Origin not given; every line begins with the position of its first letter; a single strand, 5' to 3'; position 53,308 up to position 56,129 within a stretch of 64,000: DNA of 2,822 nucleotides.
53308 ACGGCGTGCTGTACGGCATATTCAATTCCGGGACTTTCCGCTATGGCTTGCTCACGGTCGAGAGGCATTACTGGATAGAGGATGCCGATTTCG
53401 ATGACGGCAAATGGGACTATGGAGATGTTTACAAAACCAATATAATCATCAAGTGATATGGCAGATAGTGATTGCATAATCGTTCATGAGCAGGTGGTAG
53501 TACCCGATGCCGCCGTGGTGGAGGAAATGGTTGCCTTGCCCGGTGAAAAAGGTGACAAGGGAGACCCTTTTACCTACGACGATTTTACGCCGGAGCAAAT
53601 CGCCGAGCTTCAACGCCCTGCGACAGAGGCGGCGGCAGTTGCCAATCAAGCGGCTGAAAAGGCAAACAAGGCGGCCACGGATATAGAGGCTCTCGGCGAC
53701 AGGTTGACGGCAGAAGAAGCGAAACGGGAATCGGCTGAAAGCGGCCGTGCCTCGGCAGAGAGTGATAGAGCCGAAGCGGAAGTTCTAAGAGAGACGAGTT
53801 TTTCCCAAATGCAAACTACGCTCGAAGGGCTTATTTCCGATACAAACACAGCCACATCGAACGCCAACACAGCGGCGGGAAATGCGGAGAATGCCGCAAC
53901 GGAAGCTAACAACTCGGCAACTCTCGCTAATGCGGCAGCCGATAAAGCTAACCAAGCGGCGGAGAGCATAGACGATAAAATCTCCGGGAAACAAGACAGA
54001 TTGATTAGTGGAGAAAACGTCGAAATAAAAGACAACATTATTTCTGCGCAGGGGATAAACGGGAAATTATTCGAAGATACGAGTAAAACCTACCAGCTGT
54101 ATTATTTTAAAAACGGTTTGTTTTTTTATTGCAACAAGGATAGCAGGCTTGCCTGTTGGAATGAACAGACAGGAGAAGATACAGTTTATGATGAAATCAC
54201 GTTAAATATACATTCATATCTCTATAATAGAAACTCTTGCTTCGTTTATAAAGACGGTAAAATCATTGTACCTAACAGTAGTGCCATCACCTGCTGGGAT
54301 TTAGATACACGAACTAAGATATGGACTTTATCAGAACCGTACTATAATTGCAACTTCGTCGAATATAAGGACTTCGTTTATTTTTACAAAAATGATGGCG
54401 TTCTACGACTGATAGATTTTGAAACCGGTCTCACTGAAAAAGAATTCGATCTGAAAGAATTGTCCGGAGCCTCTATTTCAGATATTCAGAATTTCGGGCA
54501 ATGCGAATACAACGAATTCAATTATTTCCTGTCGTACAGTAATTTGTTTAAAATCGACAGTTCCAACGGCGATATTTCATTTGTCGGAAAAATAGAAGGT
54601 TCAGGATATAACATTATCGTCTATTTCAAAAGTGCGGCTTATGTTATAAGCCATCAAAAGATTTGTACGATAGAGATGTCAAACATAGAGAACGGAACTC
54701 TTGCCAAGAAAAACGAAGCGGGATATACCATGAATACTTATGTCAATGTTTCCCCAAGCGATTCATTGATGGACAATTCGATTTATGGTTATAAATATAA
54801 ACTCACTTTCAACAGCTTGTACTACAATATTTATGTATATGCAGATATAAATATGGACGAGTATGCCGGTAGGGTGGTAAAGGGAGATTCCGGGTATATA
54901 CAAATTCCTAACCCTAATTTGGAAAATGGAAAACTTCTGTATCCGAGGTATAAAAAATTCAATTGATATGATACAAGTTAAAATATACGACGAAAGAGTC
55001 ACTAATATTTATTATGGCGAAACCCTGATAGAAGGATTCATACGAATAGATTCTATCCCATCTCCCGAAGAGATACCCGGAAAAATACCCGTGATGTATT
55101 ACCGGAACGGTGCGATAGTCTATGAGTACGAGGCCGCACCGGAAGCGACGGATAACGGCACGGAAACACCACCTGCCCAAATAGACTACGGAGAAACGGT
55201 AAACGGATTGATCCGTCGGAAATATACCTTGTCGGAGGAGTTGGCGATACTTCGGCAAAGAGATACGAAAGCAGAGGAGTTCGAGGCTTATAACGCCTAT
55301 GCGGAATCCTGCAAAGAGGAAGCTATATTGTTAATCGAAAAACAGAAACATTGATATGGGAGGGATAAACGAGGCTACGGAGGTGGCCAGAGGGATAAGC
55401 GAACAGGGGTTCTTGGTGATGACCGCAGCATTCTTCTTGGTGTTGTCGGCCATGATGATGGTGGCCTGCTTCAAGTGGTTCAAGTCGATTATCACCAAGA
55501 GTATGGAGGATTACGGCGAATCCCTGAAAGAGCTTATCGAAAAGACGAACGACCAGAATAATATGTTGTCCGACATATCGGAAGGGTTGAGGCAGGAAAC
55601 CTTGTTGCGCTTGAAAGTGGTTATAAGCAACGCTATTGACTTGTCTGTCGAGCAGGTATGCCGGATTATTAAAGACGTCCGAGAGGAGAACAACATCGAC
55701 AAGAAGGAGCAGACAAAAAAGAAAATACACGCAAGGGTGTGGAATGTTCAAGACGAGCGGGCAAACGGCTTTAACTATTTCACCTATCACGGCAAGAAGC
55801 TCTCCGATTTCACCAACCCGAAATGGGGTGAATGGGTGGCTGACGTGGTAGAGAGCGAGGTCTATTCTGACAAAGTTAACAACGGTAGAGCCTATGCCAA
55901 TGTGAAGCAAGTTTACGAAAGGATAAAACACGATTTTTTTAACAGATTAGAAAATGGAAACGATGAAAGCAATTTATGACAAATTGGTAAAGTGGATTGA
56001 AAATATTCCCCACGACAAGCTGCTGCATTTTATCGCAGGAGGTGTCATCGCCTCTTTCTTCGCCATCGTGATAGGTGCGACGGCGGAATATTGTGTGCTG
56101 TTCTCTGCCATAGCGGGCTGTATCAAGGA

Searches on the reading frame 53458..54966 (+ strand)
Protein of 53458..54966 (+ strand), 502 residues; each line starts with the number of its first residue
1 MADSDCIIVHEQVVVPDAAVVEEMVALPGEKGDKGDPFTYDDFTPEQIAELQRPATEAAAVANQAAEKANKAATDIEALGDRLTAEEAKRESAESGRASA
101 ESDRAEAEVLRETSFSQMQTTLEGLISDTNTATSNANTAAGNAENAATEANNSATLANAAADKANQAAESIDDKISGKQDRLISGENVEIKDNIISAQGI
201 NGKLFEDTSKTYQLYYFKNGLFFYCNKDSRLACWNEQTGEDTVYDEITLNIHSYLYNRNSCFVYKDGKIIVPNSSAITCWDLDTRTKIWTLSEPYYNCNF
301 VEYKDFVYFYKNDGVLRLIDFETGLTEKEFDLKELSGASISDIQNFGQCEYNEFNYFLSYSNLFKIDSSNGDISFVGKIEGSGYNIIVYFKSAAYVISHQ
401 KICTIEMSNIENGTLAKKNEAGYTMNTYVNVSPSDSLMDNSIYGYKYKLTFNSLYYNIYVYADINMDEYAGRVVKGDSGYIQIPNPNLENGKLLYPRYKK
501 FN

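Call 61: search_protein_families(library=phrogs, proteins=[window:53458-54966:+], max_evalue=0.00001)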
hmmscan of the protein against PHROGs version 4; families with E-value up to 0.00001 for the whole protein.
window:53458-54966:+ (502 aa): 3 families
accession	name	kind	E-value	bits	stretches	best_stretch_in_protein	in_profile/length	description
phrog_4242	-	tail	2.8e-07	31.2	1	52-387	190-498/628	tail fiber protein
phrog_5132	-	unknown function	3.4e-06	27.2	1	22-73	70-121/411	-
phrog_32779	-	unknown function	6.2e-06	26.1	1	19-56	329-366/555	-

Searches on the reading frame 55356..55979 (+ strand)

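Call 61: search_protein_families(library=phrogs, proteins=[window:55356-55979:+], max_evalue=0.00001)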
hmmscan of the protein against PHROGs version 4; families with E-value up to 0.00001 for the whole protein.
window:55356-55979:+ (207 aa): 1 family
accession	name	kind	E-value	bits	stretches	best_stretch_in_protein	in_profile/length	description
phrog_19698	-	unknown function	3e-77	259.8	1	5-200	3-198/199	-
